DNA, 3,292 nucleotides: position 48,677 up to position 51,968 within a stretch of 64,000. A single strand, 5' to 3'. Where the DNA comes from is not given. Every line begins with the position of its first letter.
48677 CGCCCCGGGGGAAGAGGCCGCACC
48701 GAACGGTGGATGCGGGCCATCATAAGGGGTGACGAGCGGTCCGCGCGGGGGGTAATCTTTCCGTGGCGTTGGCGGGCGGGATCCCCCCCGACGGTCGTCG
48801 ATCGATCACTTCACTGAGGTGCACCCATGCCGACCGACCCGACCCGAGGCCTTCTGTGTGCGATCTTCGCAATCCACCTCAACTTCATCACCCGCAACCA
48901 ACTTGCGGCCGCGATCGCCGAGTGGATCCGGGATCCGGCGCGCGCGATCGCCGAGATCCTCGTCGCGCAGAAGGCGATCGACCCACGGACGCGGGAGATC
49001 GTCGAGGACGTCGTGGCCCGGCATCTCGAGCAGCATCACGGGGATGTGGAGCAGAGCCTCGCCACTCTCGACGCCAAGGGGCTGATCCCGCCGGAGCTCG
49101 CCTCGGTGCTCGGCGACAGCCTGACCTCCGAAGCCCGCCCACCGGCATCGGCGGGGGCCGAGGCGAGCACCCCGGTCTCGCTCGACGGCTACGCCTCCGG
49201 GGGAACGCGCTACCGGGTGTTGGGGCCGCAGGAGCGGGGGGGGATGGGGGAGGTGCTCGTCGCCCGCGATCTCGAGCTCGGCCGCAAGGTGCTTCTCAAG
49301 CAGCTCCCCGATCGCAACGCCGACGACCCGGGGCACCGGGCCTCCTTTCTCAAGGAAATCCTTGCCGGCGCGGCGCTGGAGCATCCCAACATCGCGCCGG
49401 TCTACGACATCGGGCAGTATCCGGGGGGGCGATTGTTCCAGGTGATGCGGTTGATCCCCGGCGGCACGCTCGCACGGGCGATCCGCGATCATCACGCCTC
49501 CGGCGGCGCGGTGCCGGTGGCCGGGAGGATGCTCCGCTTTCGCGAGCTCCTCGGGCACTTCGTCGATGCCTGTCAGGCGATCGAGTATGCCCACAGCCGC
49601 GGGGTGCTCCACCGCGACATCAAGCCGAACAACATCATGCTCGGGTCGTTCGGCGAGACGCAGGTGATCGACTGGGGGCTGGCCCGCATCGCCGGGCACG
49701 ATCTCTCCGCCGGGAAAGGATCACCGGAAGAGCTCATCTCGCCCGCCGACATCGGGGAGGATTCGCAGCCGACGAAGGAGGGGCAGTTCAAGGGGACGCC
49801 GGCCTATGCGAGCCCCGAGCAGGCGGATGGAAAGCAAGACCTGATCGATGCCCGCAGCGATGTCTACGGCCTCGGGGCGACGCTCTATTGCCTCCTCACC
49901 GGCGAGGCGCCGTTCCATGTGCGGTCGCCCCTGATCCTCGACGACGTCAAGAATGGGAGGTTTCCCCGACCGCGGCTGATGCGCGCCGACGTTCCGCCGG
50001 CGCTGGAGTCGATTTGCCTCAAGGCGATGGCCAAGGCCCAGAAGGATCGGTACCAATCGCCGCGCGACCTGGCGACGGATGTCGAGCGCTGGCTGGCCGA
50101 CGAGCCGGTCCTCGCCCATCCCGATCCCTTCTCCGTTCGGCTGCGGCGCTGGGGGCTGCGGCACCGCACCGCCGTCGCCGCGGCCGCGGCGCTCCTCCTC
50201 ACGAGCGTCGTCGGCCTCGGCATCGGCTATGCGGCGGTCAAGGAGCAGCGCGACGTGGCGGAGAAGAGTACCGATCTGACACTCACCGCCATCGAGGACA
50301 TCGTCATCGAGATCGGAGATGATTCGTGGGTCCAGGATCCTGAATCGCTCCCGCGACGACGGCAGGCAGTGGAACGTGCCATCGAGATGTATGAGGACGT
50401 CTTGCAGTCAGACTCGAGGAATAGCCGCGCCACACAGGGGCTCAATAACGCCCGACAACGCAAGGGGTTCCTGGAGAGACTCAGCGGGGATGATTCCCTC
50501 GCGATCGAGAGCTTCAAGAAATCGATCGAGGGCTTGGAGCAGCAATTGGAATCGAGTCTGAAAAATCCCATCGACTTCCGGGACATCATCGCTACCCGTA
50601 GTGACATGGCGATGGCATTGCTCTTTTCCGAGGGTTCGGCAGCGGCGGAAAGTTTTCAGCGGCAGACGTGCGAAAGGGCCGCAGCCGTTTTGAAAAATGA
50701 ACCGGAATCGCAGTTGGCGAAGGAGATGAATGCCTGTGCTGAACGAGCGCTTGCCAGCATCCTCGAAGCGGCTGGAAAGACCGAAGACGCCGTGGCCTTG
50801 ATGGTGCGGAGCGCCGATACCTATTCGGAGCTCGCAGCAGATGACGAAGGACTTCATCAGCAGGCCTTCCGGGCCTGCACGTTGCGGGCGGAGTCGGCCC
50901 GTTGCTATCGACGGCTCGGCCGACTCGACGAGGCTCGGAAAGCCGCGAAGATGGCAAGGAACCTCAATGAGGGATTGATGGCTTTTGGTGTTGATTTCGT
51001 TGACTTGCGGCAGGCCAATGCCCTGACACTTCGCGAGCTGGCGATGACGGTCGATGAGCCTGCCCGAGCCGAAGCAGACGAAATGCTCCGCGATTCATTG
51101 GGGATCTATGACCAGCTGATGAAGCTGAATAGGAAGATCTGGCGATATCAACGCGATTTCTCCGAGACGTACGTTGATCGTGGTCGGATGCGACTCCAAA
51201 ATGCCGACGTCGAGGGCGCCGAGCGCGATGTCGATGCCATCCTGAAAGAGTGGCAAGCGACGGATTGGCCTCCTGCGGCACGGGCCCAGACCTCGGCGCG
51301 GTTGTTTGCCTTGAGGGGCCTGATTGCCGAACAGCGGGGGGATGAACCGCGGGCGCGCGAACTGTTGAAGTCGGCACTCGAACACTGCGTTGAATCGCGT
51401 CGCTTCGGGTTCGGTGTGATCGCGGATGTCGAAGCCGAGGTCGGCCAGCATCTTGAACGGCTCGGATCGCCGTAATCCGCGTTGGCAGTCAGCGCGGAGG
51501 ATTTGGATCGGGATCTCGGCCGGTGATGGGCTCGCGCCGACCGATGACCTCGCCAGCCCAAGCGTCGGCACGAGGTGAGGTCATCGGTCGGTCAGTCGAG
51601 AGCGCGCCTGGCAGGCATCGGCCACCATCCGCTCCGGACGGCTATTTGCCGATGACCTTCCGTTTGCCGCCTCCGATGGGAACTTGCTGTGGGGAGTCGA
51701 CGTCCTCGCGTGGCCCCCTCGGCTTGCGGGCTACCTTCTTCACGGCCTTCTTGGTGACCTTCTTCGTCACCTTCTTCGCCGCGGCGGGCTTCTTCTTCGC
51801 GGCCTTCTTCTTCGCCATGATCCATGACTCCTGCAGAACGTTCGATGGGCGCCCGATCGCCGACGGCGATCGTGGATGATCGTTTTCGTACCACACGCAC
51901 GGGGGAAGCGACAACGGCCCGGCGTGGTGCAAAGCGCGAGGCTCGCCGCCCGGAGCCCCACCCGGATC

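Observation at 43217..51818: Candidate undescribed module: paralogous STK-TPR kinases interleaved with three MAKKK basic-tailed small proteins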

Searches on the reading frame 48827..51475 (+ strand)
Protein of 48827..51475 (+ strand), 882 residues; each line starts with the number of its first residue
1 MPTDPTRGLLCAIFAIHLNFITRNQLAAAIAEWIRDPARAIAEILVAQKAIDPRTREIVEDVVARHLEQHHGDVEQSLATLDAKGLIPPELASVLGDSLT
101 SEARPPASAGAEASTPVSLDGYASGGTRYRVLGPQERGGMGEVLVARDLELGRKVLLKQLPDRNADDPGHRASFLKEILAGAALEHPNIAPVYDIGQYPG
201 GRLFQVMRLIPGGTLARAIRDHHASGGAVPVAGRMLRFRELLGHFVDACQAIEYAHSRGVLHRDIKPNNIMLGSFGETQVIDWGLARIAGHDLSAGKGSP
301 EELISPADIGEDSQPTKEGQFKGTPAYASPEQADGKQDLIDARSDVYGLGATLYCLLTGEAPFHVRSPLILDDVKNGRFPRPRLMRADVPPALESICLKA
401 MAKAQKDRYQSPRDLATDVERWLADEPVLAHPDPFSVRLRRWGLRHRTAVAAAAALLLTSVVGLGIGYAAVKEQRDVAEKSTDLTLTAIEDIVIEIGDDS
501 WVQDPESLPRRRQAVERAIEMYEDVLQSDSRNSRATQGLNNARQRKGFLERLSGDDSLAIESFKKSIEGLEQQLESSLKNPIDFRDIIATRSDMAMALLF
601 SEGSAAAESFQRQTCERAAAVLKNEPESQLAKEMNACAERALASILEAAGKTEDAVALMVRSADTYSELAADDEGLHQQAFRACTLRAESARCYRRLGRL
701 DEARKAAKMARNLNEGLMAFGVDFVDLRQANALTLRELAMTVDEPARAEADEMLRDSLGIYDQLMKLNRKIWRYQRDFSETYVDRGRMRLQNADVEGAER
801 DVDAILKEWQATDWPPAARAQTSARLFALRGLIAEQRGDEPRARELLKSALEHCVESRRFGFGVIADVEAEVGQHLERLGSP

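Call 4: search_protein_families(library=pfam, proteins=[window:48827-51475:+], max_evalue=0.1)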
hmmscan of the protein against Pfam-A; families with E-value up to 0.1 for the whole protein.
window:48827-51475:+ (882 aa): 13 families
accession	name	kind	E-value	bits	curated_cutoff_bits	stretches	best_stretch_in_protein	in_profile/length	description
PF00069.31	Pkinase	-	2.4e-28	99.7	31.7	1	137-364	9-198/263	Protein kinase domain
PF07714.23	PK_Tyr_Ser-Thr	-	4.1e-18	66.1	23.1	1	150-289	26-152/258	Protein tyrosine and serine/threonine kinase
PF07719.23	TPR_2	-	0.00011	22.5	27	0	691-715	8-32/34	Tetratricopeptide repeat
PF01636.29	APH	-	0.00044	20.5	23.2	1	251-288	164-199/239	Phosphotransferase enzyme family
PF00515.34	TPR_1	-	0.0012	19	27.8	0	692-714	9-31/34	Tetratricopeptide repeat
PF13424.12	TPR_12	-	0.0013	19.3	30.1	0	683-713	3-32/77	Tetratricopeptide repeat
PF17667.7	Pkinase_fungal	-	0.0024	17.1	24.1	1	239-273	286-321/387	Fungal protein kinase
PF13176.12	TPR_7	-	0.0083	16.6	27.9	0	641-661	4-24/36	Tetratricopeptide repeat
PF13428.12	TPR_14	-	0.022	15.9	23.5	0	826-858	3-35/44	Tetratricopeptide repeat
PF13174.12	TPR_6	-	0.041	15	26.3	0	691-708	7-24/33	Tetratricopeptide repeat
PF13181.12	TPR_8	-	0.044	14.4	25.7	0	691-706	8-23/34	Tetratricopeptide repeat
PF02607.22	B12-binding_2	-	0.09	13.4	23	0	837-874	11-47/74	B12 binding domain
PF14559.12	TPR_19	-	0.092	13.5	25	0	687-710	28-51/68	Tetratricopeptide repeat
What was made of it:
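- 48827..51475 (+): K2: paralogous receptor kinase (RD type, HRD) with a TM helix at about residues 447-472. Pkinase 2.4e-28 (call 4).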

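Call 40: search_protein_families(library=ncbifam, proteins=[window:48827-51475:+], max_evalue=0.01)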
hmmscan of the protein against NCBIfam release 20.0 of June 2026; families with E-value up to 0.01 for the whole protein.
window:48827-51475:+ (882 aa): 11 families
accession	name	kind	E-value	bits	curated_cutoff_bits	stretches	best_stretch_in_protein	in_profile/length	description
NF033483.0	PknB_PASTA_kin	equivalog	7.3e-60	203.6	450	2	126-289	6-157/563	Stk1 family PASTA domain-containing Ser/Thr kinase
NF009651.0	PRK13184.1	equivalog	6.5e-50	170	839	1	128-427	3-295/932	serine/threonine-protein kinase PknD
NF052427.1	StpK7MSMEG_1200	equivalog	1.1e-38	133.1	900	2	136-292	16-161/601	serine/threonine protein kinase StpK7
NF047741.1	antiphage_MADS6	equivalog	1.7e-27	96.2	460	2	236-425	296-463/612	methylation-associated defense system protein kinase MAD6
NF038150.1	lanthi_synth_IV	equivalog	4.4e-25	88.2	650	1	118-425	181-459/851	class IV lanthionine synthetase LanL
TIGR03903.1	TOMM_kin_cyc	equivalog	2.3e-23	82.1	705.75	1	152-361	3-187/1267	TOMM system kinase/cyclase fusion protein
NF033442.0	BREX_PglW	equivalog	1.1e-18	66.4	990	2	249-421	322-485/1391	BREX system serine/threonine kinase PglW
NF053615.1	SerThrKinAfsKStmc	equivalog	3.2e-15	55.9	1300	2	323-370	174-220/809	protein serine/threonine kinase AfsK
NF038151.1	lanthi_synth_III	equivalog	1e-06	27.5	575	1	201-292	297-389/833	class III lanthionine synthetase LanKC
NF043056.1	T4SS_LegK1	equivalog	3.2e-05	22.7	550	1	256-353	206-280/516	Dot/Icm T4SS effector kinase LegK1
TIGR03724.2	arch_bud32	equivalog_domain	0.0061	16.1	125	0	247-291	93-136/193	KEOPS complex kinase/ATPase Bud32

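Call 65: search_protein_families(library=padloc, proteins=[window:48827-51475:+], max_evalue=0.001)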
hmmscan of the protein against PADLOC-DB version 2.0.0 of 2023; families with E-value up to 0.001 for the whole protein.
window:48827-51475:+ (882 aa): 33 families (the best 25 are shown)
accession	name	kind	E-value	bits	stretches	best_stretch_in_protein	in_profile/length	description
PDLC04042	PD-T4-6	-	5.6e-63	211.3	1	127-427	9-277/292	-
PDLC04053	PD-T4-6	-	4.4e-58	195.2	2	127-294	9-166/311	-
PDLC04052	PD-T4-6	-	6.5e-57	191.8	1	127-432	9-286/496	-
PDLC04043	PD-T4-6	-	3e-54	182.8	2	127-291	15-167/452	-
PDLC04061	PD-T4-6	-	5.1e-51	172.7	1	121-424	10-285/510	-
PDLC04060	PD-T4-6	-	7.2e-51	171.6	2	127-290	8-159/486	-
PDLC04054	PD-T4-6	-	5.8e-50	168.7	2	129-290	12-162/347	-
PDLC04040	PD-T4-6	-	2.4e-49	166.5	1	137-426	4-269/547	-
PDLC04138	mad6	-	7.1e-47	158.7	1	137-424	61-315/659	mads_6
PDLC04047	PD-T4-6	-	3.3e-45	152.6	2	127-286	10-158/327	-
PDLC04039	PD-T4-6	-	2e-44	150.4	2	127-289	14-164/458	-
PDLC04041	PD-T4-6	-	1e-43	148.2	1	110-442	12-294/443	-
PDLC04057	PD-T4-6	-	1.8e-42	143.9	2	127-289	8-158/443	-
PDLC04050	PD-T4-6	-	1.5e-41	140.8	1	128-423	64-327/480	-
PDLC04048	PD-T4-6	-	2.9e-38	130.2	2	127-287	10-159/354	-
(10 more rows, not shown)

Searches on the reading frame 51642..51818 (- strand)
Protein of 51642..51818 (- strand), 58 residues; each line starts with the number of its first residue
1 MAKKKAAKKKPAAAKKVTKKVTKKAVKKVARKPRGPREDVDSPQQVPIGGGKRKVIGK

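Call 4: search_protein_families(library=pfam, proteins=[window:51642-51818:-], max_evalue=0.1)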
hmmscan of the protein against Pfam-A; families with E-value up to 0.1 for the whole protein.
window:51642-51818:- (58 aa): 0 families

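Call 40: search_protein_families(library=ncbifam, proteins=[window:51642-51818:-], max_evalue=0.01)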
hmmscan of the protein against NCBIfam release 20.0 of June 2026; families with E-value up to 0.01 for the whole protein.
window:51642-51818:- (58 aa): 0 families

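Call 65: search_protein_families(library=padloc, proteins=[window:51642-51818:-], max_evalue=0.001)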
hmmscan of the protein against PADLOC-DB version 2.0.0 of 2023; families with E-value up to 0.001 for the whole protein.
window:51642-51818:- (58 aa): 0 families

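Call 66: search_protein_families(library=phrogs, proteins=[window:51642-51818:-], max_evalue=0.01)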
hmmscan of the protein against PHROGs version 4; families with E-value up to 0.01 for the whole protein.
window:51642-51818:- (58 aa): 1 family
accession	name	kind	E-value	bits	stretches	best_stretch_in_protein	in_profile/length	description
phrog_13983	-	unknown function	0.0014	19.2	1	8-48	3-43/183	-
